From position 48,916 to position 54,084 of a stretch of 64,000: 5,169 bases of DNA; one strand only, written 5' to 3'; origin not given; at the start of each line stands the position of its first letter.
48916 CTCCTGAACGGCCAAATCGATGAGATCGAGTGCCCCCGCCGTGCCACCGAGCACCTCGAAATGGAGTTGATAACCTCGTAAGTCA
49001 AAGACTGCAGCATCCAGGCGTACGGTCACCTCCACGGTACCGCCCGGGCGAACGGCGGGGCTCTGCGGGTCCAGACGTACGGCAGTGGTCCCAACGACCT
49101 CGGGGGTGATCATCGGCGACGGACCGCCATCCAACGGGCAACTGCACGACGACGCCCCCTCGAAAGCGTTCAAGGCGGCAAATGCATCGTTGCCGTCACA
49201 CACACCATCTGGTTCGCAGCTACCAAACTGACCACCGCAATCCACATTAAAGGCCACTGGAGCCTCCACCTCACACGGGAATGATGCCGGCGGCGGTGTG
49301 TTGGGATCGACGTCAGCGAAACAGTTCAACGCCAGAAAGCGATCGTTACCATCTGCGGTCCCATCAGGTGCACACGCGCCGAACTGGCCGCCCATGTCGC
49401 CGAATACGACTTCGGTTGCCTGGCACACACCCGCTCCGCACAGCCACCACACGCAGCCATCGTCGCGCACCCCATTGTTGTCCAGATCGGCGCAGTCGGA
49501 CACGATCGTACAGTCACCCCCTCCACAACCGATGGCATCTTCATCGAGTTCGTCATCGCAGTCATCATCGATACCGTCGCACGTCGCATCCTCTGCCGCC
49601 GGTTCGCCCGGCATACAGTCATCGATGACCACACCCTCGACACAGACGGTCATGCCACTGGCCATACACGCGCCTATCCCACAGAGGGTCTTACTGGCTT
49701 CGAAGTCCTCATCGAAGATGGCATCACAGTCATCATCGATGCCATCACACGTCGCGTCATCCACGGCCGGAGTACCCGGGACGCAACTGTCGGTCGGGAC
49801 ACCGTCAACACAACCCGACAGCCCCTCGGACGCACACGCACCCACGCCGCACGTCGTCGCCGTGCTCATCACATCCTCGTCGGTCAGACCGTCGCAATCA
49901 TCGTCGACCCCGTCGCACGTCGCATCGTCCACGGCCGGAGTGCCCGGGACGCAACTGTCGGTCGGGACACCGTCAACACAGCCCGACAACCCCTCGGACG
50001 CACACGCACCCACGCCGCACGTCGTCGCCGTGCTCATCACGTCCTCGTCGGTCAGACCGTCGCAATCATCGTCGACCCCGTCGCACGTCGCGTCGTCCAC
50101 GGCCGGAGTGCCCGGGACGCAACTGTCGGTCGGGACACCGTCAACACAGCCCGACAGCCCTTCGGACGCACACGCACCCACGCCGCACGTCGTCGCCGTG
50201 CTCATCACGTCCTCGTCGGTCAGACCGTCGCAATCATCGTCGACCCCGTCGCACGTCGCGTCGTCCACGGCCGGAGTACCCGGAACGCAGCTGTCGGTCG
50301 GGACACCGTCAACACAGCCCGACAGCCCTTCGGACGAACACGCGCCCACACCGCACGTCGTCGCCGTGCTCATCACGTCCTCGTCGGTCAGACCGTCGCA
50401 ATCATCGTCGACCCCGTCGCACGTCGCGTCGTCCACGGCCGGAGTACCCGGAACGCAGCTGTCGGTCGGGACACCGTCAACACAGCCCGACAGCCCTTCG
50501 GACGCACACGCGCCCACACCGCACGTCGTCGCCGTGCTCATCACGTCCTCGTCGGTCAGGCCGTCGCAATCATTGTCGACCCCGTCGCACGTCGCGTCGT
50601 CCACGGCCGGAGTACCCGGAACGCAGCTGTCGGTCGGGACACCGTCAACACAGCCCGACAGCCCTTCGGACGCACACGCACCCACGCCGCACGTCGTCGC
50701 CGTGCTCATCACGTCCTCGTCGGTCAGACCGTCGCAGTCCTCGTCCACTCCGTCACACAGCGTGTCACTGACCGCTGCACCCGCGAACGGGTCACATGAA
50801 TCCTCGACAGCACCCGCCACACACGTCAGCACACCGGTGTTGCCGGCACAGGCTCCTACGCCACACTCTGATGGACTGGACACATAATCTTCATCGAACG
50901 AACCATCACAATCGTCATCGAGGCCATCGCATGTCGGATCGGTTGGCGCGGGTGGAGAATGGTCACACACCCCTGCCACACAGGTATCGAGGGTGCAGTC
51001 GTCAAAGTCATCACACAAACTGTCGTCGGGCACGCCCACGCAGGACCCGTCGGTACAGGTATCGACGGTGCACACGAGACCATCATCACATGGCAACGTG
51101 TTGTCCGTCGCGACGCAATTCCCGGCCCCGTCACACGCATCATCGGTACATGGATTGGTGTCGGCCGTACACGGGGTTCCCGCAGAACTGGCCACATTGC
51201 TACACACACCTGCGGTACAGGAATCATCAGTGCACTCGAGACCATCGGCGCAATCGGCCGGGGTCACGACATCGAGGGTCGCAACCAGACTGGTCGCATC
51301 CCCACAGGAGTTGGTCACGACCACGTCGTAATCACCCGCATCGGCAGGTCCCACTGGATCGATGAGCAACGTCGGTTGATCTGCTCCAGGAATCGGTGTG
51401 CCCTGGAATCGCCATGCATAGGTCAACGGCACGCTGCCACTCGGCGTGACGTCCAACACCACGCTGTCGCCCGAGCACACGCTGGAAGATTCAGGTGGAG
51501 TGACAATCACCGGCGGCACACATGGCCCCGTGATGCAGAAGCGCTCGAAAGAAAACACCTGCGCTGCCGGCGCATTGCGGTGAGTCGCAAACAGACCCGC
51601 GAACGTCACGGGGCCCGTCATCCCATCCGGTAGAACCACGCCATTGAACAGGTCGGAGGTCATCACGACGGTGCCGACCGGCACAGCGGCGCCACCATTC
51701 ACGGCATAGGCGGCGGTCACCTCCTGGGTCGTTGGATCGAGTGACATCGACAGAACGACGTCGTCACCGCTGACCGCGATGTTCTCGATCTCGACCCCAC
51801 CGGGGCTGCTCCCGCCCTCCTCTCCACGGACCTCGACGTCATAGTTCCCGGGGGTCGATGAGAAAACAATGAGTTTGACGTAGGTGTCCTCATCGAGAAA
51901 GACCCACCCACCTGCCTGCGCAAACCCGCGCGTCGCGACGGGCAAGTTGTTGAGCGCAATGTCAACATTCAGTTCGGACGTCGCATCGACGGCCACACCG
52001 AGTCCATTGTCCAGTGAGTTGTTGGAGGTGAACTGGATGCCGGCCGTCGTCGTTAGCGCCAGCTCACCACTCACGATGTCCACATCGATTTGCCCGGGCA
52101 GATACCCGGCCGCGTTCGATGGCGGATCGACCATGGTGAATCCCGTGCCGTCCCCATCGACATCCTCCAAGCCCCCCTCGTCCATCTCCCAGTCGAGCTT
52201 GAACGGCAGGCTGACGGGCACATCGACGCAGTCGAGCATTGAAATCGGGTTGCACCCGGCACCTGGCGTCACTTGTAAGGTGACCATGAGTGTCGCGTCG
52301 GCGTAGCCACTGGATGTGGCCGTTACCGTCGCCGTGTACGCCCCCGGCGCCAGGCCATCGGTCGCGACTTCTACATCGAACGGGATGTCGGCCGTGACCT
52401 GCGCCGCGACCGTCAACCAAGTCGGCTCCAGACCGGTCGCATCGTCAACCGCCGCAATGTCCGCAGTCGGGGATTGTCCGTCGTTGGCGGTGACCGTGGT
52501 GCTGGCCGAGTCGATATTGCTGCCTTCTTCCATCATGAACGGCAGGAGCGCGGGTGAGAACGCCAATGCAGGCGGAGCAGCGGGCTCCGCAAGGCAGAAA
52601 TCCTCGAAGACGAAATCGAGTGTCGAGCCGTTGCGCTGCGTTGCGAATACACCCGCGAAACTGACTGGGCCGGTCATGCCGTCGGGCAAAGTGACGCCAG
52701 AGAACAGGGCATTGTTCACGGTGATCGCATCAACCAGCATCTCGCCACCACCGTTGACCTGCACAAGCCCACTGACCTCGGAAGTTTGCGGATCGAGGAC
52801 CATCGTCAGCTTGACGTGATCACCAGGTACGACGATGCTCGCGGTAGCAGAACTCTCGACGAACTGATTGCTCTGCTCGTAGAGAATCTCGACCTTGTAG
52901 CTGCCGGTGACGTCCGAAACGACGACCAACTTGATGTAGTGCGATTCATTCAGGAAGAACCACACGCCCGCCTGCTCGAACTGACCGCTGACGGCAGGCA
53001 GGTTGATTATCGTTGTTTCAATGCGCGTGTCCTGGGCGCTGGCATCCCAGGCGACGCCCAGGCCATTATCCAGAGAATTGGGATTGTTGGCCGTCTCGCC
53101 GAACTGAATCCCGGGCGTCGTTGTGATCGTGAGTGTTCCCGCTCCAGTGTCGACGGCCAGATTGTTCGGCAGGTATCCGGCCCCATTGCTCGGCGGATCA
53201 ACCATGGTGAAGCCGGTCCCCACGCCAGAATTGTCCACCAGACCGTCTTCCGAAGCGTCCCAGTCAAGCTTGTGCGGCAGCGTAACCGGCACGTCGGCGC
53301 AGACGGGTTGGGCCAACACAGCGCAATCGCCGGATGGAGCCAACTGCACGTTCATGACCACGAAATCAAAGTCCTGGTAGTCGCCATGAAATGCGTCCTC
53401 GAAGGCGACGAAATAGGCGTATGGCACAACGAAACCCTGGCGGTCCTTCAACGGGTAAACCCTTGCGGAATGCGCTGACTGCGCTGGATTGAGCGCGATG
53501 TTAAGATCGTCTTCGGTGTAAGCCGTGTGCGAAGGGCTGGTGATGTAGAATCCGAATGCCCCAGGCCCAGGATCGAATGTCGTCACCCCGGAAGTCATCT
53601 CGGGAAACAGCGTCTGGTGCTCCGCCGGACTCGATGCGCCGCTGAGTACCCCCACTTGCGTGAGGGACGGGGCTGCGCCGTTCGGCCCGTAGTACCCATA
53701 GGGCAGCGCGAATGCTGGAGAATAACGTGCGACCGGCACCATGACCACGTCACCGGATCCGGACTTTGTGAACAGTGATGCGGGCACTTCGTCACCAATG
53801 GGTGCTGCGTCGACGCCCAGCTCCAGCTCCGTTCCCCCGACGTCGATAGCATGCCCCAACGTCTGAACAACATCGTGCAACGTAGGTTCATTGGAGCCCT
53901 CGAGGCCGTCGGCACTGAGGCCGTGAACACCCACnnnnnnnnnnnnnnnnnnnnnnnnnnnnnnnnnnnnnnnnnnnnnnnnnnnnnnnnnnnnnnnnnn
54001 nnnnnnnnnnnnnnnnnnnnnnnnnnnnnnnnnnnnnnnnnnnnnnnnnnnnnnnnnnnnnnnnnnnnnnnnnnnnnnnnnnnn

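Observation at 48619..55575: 2318-aa secreted mosaic protein: SGDH-like propeller + lectin-like modules + Cys-rich repeat array + dockerin-like pair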

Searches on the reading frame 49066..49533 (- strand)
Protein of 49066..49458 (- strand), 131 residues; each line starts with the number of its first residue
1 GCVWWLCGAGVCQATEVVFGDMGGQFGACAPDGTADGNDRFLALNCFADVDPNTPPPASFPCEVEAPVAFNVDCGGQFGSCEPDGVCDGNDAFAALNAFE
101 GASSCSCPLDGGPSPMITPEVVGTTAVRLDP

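Call 6: search_protein_families(library=pfam, proteins=[window:49066-49458:-], max_evalue=1)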
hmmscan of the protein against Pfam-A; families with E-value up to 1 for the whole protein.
window:49066-49458:- (131 aa): 0 families

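Call 7: search_protein_families(library=ncbifam, proteins=[window:49066-49458:-], max_evalue=1)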
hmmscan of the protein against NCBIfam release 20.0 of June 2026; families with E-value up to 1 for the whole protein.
window:49066-49458:- (131 aa): 1 family
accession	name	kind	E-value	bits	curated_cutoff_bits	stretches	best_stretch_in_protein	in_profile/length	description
NF041540.1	dockerin_GC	domain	1.8e-06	28.3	29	2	73-105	4-36/67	GC-type dockerin domain-anchored protein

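Call 37: search_solved_structures(query=A3, max_evalue=10, show_alignments=3)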
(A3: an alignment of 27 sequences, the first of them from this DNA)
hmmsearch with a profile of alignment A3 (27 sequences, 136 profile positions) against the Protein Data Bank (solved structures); distinct sequences matched with E-value up to 10: 0.
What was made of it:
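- On Dockerin (canonical, Pfam PF00404 Dockerin_1): The family profile finds no PDB dockerin by sequence at E<=10 (call 37).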

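Call 38: search_protein_families(library=ncbifam, alignment_id=A3, max_evalue=0.01)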
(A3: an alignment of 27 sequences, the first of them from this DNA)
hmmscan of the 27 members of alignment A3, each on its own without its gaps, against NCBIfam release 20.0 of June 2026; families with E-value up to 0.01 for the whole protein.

A. member 1, seq(140 aa): 1 family
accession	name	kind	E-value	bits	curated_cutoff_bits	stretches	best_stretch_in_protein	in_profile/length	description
NF041540.1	dockerin_GC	domain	7.1e-05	23.1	29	0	98-128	4-34/67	GC-type dockerin domain-anchored protein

B. families by the number of members that match (of 27 scanned): 1 family
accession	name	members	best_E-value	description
NF041540.1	dockerin_GC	22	1.1e-06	GC-type dockerin domain-anchored protein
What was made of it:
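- On GC-type dockerin (NCBIfam NF041540): The aa 2015-2154 segment scores 23.1 bits (call 38). 22 of 27 family members hit at E<=0.01, with a best E-value of 1.1e-6 (call 38).
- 22 of 27 family members hit NF041540 (call 38).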

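Call 39: search_protein_families(library=pfam, alignment_id=A3, max_evalue=1)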
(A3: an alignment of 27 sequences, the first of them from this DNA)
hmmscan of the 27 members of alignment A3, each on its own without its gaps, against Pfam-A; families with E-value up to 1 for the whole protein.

A. member 1, seq(140 aa): 0 families

B. families by the number of members that match (of 27 scanned): 6 families
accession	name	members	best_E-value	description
PF08779.16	bCoV_NS7A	3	0.025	Betacoronavirus NS7A protein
PF22465.2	Spike_JR2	1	0.002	Spike protein P1, second jelly-roll domain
PF24469.2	F54D1_6_C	1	0.019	F54D1.6, C-terminal Sushi-like domain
PF03440.20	APT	1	0.19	Aerolysin/Pertussis toxin (APT) domain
PF15959.10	DUF4762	1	0.47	Domain of unknown function (DUF4762)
PF23505.1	YqgG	1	0.86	YqgG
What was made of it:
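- The family profile finds no PDB dockerin by sequence (call 37), and 0 of 27 members hit Pfam Dockerin_1 (call 39).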

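Call 61: predict_structure(alignment_id=A3)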
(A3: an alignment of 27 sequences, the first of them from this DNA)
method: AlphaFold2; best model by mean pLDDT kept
length: 140 residues; sequences in the alignment: 27
mean_pLDDT: 56.8   pTM: 0.39
mean pLDDT of the five models: 56.8, 54.9, 49.7, 49.6, 47.9
residues with pLDDT >= 90: 0; 70-90: 31; 50-70: 60; < 50: 49
segments of 3 or more residues with pLDDT < 50: 1-5, 42-57, 90-103, 129-140
pLDDT, mean of each block of 10 residues (from residue 1): 61 74 57 75 39 43 61 70 66 44 52 60 57 37
secondary structure, 60 per line:
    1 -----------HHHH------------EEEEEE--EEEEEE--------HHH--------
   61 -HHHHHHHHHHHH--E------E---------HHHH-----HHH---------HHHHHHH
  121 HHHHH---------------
elements in order: H12-15 E28-33 E36-41 H62-73 H93-96 H114-125
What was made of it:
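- The dockerin-only model is poor (pLDDT 56.8, pTM 0.39, call 61).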

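Call 69: find_homologous_proteins(query=A3, max_evalue=0.001)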
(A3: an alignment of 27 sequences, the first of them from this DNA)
Query A3 (27 sequences) (140 aa, profile of the alignment): 18 proteins with E <= 0.001 among 2265 candidates.
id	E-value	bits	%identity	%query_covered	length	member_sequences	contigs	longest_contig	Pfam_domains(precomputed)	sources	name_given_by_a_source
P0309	2.7e-55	204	59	95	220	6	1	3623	-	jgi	jgi:hypothetical protein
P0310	5.4e-55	203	62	93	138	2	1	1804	-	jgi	jgi:hypothetical protein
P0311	7.2e-54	200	60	96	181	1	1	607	-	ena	-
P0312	2.1e-52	195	62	88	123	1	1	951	-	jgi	jgi:hypothetical protein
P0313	1.7e-51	192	60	89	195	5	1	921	-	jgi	jgi:hypothetical protein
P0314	7.7e-36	141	65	61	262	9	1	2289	-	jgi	jgi:hypothetical protein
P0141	3.1e-35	139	66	67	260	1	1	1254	-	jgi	jgi:hypothetical protein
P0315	4.9e-35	139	63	66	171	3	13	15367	-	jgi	jgi:hypothetical protein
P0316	1.0e-28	118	53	64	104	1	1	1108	-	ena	-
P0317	1.7e-21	95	38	71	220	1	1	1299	-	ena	-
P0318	8.2e-20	89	62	41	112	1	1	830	-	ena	-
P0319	9.8e-15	73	60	37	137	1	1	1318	-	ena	-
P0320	7.4e-14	70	44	51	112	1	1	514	-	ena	-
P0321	1.3e-12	66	60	29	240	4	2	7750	-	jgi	jgi:hypothetical protein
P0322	2.6e-12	65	78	33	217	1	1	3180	-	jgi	jgi:hypothetical protein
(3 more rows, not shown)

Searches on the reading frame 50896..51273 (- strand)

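Call 6: search_protein_families(library=pfam, proteins=[window:50896-51273:-], max_evalue=1)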
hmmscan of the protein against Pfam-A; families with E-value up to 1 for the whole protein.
window:50896-51273:- (126 aa): 2 families
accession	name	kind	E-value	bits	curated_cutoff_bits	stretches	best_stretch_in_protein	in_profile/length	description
PF21803.3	Nab2-zf4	-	0.0058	16.8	20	1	2-20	7-25/29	Nab2-type CCCH zinc finger 4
PF00526.23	Dicty_CTDC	-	0.53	10.6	27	1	87-107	2-23/24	Dictyostelium (slime mold) repeat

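Call 7: search_protein_families(library=ncbifam, proteins=[window:50896-51273:-], max_evalue=1)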
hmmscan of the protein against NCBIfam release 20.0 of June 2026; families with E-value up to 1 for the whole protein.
window:50896-51273:- (126 aa): 0 families

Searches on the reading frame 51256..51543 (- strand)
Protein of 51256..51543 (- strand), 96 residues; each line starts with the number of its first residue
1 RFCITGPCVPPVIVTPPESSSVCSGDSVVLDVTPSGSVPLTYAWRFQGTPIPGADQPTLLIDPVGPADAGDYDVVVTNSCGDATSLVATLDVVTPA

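Call 6: search_protein_families(library=pfam, proteins=[window:51256-51543:-], max_evalue=1)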
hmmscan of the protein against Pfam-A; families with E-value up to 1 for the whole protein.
window:51256-51543:- (96 aa): 7 families
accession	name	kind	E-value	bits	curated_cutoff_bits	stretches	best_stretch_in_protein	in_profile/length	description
PF13927.12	Ig_3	-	6.3e-11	43.1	30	1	10-78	1-78/78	Immunoglobulin domain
PF07679.22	I-set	-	5.8e-09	36.3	23.7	1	11-85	1-84/90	Immunoglobulin I-set domain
PF13895.12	Ig_2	-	0.00081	20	27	1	11-92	2-79/79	Immunoglobulin domain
PF00047.31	ig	-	0.021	15.6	21.8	1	22-82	5-76/81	Immunoglobulin domain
PF19408.5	PKD_6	-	0.026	15.3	25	1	19-85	11-77/82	PKD-like domain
PF18911.6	PKD_4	-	0.032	14.7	27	1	9-46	2-41/85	PKD domain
PF07686.23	V-set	-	0.17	12.5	26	0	45-80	61-97/109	Immunoglobulin V-set domain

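Call 7: search_protein_families(library=ncbifam, proteins=[window:51256-51543:-], max_evalue=1)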
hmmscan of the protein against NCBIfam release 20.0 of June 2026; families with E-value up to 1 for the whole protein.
window:51256-51543:- (96 aa): 0 families

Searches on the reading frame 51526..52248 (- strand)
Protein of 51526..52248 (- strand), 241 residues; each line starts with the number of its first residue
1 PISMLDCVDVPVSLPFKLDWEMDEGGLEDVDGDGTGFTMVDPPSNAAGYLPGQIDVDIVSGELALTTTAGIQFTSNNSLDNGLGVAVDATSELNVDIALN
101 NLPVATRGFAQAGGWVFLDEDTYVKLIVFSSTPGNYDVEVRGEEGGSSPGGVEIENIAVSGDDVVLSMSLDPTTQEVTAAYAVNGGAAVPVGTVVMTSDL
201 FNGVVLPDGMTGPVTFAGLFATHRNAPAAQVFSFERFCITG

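Call 6: search_protein_families(library=pfam, proteins=[window:51526-52248:-], max_evalue=1)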
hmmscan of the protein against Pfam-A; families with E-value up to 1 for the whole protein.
window:51526-52248:- (241 aa): 1 family
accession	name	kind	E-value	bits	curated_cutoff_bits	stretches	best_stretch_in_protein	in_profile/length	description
PF17851.8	GH43_C2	-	0.00073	19.7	22.7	1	111-237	76-200/203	Beta xylosidase C-terminal Concanavalin A-like domain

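Call 7: search_protein_families(library=ncbifam, proteins=[window:51526-52248:-], max_evalue=1)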
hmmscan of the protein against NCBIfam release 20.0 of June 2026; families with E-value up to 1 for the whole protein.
window:51526-52248:- (241 aa): 0 families

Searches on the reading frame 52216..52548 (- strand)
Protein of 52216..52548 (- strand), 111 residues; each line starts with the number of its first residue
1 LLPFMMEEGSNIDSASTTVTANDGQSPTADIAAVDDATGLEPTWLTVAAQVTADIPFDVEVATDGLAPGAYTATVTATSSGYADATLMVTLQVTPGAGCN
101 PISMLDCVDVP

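Call 6: search_protein_families(library=pfam, proteins=[window:52216-52548:-], max_evalue=1)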
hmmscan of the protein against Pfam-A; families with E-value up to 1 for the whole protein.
window:52216-52548:- (111 aa): 3 families
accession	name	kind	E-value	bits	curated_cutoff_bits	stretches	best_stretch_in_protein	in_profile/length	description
PF00028.23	Cadherin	-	0.16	12.9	28.8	1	4-94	3-93/93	Cadherin domain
PF11611.13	DUF4352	-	0.19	12.4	25.9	1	11-65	53-107/122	Domain of unknown function (DUF4352)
PF05345.18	He_PIG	-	0.58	11.1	24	0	67-94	69-96/96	Putative Ig domain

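Call 7: search_protein_families(library=ncbifam, proteins=[window:52216-52548:-], max_evalue=1)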
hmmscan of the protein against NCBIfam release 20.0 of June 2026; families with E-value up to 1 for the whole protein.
window:52216-52548:- (111 aa): 2 families
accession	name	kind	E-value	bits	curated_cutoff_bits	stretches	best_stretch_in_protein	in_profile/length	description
NF007198.0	PRK09619.1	equivalog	0.022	14.5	267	1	33-90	128-183/218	flagellar hook assembly protein FlgD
NF058595.1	invert_tail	domain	0.027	14.8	37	1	63-93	83-112/113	lipo-invert putative C-terminal anchoring domain-containing protein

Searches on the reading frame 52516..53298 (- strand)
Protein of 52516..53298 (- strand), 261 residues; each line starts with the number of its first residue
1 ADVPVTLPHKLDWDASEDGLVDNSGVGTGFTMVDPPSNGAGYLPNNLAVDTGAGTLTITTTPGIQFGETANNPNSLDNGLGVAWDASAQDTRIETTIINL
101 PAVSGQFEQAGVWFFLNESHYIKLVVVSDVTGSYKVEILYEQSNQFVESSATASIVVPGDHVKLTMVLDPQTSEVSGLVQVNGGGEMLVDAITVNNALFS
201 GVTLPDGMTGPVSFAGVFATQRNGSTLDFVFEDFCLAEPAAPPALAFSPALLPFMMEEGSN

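Call 6: search_protein_families(library=pfam, proteins=[window:52516-53298:-], max_evalue=1)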
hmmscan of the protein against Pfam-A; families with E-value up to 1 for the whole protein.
window:52516-53298:- (261 aa): 2 families
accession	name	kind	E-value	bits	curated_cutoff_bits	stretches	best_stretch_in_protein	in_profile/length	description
PF17851.8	GH43_C2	-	4.1e-05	23.8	22.7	1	107-228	74-194/203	Beta xylosidase C-terminal Concanavalin A-like domain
PF07081.18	DUF1349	-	0.01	15.9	32.4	1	53-136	13-92/179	Protein of unknown function (DUF1349)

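Call 7: search_protein_families(library=ncbifam, proteins=[window:52516-53298:-], max_evalue=1)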
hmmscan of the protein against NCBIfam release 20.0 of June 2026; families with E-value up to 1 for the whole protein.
window:52516-53298:- (261 aa): 0 families

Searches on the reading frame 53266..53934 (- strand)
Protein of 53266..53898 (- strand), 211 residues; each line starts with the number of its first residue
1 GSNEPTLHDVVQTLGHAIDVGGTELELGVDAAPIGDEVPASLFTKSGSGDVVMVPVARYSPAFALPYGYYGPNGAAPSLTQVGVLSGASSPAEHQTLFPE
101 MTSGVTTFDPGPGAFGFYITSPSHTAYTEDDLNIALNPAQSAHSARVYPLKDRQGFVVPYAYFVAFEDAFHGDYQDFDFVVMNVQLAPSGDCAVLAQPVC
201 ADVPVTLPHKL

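Call 6: search_protein_families(library=pfam, proteins=[window:53266-53898:-], max_evalue=1)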
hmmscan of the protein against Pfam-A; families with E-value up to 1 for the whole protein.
window:53266-53898:- (211 aa): 0 families

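Call 7: search_protein_families(library=ncbifam, proteins=[window:53266-53898:-], max_evalue=1)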
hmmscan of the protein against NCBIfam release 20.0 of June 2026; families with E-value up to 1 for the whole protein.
window:53266-53898:- (211 aa): 0 families

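Call 67: search_solved_structures(query=A6, max_evalue=1, show_alignments=1)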
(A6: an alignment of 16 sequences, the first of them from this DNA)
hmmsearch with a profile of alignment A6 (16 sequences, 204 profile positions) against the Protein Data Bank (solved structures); distinct sequences matched with E-value up to 1: 0.
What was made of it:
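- Tried and rejected: Both the dockerin-like region and domain X gave nothing (calls 37, 67).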

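Call 68: search_protein_families(library=pfam, alignment_id=A6, max_evalue=0.1)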
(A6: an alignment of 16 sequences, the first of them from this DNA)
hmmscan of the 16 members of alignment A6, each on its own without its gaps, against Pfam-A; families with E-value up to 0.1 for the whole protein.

A. member 1, seq(205 aa): 0 families

B. families by the number of members that match (of 16 scanned): 1 family
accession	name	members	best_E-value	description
PF13448.11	DUF4114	2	0.032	Domain of unknown function (DUF4114)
